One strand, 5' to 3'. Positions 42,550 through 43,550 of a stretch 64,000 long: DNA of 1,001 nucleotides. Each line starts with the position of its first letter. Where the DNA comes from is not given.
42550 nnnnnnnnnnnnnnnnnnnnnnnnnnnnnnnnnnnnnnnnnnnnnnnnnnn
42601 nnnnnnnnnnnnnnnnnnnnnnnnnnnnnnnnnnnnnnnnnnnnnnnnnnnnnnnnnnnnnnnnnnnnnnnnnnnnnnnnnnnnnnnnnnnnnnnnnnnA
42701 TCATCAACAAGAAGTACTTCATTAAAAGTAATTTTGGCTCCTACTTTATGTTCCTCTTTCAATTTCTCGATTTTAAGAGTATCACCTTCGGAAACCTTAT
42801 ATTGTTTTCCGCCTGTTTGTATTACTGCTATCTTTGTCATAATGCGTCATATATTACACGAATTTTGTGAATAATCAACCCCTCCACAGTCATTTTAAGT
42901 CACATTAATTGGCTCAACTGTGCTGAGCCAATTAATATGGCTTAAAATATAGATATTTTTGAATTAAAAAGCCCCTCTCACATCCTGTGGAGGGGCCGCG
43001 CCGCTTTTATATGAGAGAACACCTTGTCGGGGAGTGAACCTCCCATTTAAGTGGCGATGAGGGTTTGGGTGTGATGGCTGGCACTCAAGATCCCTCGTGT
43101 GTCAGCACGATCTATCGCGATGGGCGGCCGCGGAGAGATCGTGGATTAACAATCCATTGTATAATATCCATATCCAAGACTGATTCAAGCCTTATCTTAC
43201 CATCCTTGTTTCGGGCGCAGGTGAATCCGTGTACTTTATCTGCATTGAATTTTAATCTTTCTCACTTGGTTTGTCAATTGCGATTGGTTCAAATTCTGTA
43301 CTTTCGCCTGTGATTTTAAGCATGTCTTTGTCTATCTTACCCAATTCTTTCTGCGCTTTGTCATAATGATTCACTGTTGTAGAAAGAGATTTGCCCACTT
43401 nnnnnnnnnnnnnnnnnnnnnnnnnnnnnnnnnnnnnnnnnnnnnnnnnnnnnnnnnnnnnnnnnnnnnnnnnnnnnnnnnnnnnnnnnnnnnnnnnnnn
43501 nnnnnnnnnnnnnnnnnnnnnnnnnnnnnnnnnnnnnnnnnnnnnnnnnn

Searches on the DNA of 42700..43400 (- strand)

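Call 4: search_rna_families(source=window, start=42700, end=43400, threshold=evalue, max_evalue=10, show_alignments=4)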
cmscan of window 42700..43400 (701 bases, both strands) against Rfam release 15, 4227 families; matches with E-value up to 10: 12.
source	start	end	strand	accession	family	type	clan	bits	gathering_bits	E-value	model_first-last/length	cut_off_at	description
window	42893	42947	+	RF04209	MIR7533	Gene; miRNA;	-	22.9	230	0.026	1-249/249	no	MIR7533 microRNA precursor family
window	43262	43356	+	RF01515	Afu_514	Gene; snRNA; snoRNA; CD-box;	-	20.1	39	0.22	1-106/106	no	A. fumigatus snoRNA Afu_514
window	42891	42949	-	RF03609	mir-5470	Gene; miRNA;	-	18.8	98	0.58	1-81/81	no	mir-5470 microRNA precursor family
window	42888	42945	-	RF00739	MIR476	Gene; miRNA;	-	18.6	80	1.7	1-92/92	no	MIR476 microRNA precursor family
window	42893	42947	-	RF04147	MIR6224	Gene; miRNA;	-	18.3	171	0.46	1-176/176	no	MIR6224 microRNA precursor family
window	42895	42946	-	RF04172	MIR8675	Gene; miRNA;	-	18.1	90.8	1.8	1-95/95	no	MIR8675 microRNA precursor family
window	42867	42953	+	RF02620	BSnc119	Gene; sRNA;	-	17.8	115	1.7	1-90/90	no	Brucella sRNA 119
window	43108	43132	-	RF01109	SBRMV1_UPD-PKd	Cis-reg;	-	17.8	33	2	1-21/21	no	Pseudoknot of upstream pseudoknot domain (UPD) of the 3'UTR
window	42892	42946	-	RF04127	MIR8007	Gene; miRNA;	-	17.4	195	0.93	1-226/226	no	MIR8007 microRNA precursor family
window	42892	42950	+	RF04127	MIR8007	Gene; miRNA;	-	17.3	195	1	1-226/226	no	MIR8007 microRNA precursor family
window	42818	42866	+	RF01393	isrJ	Gene; sRNA;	-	14.2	37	8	1-75/75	no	isrJ Hfq binding RNA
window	43309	43334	-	RF01108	BMV3_UPD-PK1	Cis-reg;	-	14.1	38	8.5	1-26/26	no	Pseudoknot of upstream pseudoknot domain (UPD) of the 3'UTR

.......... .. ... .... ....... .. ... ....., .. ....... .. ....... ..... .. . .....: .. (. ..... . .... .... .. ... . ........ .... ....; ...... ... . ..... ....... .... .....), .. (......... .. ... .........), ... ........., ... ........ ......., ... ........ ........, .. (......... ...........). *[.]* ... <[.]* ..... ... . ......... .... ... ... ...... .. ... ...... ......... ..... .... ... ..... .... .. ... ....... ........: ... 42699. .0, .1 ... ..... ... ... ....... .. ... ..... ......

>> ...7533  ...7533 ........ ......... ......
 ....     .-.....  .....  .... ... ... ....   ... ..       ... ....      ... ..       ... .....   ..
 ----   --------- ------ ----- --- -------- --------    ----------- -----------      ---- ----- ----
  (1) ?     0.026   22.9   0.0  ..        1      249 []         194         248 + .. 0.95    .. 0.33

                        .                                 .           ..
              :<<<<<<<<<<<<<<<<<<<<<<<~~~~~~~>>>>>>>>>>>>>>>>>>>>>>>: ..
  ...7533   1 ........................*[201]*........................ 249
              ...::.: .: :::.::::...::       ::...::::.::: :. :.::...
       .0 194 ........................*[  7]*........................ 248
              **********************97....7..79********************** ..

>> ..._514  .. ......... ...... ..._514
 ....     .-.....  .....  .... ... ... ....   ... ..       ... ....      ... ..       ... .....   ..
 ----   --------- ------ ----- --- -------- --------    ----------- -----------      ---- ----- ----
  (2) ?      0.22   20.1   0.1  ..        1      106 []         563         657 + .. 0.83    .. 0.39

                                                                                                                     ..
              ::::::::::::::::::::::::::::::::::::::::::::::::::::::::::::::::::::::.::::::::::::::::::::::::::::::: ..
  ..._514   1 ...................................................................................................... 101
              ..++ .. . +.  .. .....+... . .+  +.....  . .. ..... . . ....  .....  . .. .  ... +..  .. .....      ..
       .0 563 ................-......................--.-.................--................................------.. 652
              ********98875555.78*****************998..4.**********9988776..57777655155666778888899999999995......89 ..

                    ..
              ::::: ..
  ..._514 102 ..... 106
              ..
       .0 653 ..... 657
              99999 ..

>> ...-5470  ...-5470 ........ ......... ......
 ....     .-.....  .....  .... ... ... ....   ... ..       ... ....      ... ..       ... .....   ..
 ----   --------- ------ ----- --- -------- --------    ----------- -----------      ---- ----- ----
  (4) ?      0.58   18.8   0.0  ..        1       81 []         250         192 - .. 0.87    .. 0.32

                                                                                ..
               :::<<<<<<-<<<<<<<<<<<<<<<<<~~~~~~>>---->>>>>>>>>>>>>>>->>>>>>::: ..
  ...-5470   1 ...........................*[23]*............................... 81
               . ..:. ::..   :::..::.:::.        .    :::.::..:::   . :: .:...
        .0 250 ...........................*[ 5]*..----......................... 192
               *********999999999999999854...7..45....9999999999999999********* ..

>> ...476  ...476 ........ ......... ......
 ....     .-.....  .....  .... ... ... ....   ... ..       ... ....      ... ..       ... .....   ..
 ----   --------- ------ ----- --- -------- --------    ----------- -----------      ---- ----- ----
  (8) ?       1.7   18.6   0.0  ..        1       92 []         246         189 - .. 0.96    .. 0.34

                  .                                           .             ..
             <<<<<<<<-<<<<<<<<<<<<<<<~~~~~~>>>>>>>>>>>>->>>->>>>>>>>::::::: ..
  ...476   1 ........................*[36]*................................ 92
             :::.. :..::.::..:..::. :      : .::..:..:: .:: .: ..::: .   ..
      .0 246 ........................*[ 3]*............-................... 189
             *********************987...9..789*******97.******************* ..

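Call 31: search_dna_similar(query=window:42950-43260:-, collection=phages, mode=distant, max_evalue=1)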
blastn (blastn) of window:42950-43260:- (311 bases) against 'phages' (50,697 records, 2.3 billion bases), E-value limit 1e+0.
Records with a match: 1; places in all: 1; records where one place covers at least 80% of the query: 0.
Best place of each record, by identity: 80-90% 1.
By first word of the organism name: Caudoviricetes 1.
By host as written in the record: - 1.
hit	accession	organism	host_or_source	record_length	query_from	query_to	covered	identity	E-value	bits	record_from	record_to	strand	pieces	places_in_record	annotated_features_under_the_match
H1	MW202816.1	Caudoviricetes sp.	Manatee Spring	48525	93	126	11%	88.2%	3e-1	41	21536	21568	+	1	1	archeal DNA polymerase iI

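Call 32: search_dna_similar(query=window:42950-43260:-, collection=plasmids, mode=distant, max_evalue=1)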
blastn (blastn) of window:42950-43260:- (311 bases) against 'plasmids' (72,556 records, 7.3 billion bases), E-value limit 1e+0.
No match.

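Call 72: search_rna_families(source=window, start=42960, end=43250, threshold=evalue, max_evalue=10, show_alignments=3)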
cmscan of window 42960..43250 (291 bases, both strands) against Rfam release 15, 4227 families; matches with E-value up to 10: 2.
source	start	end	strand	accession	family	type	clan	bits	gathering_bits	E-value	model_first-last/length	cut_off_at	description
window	43108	43132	-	RF01109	SBRMV1_UPD-PKd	Cis-reg;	-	17.8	33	0.81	1-21/21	no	Pseudoknot of upstream pseudoknot domain (UPD) of the 3'UTR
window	43193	43225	-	RF01759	sucC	Cis-reg;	-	12.2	50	8.9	1-70/70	no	sucC RNA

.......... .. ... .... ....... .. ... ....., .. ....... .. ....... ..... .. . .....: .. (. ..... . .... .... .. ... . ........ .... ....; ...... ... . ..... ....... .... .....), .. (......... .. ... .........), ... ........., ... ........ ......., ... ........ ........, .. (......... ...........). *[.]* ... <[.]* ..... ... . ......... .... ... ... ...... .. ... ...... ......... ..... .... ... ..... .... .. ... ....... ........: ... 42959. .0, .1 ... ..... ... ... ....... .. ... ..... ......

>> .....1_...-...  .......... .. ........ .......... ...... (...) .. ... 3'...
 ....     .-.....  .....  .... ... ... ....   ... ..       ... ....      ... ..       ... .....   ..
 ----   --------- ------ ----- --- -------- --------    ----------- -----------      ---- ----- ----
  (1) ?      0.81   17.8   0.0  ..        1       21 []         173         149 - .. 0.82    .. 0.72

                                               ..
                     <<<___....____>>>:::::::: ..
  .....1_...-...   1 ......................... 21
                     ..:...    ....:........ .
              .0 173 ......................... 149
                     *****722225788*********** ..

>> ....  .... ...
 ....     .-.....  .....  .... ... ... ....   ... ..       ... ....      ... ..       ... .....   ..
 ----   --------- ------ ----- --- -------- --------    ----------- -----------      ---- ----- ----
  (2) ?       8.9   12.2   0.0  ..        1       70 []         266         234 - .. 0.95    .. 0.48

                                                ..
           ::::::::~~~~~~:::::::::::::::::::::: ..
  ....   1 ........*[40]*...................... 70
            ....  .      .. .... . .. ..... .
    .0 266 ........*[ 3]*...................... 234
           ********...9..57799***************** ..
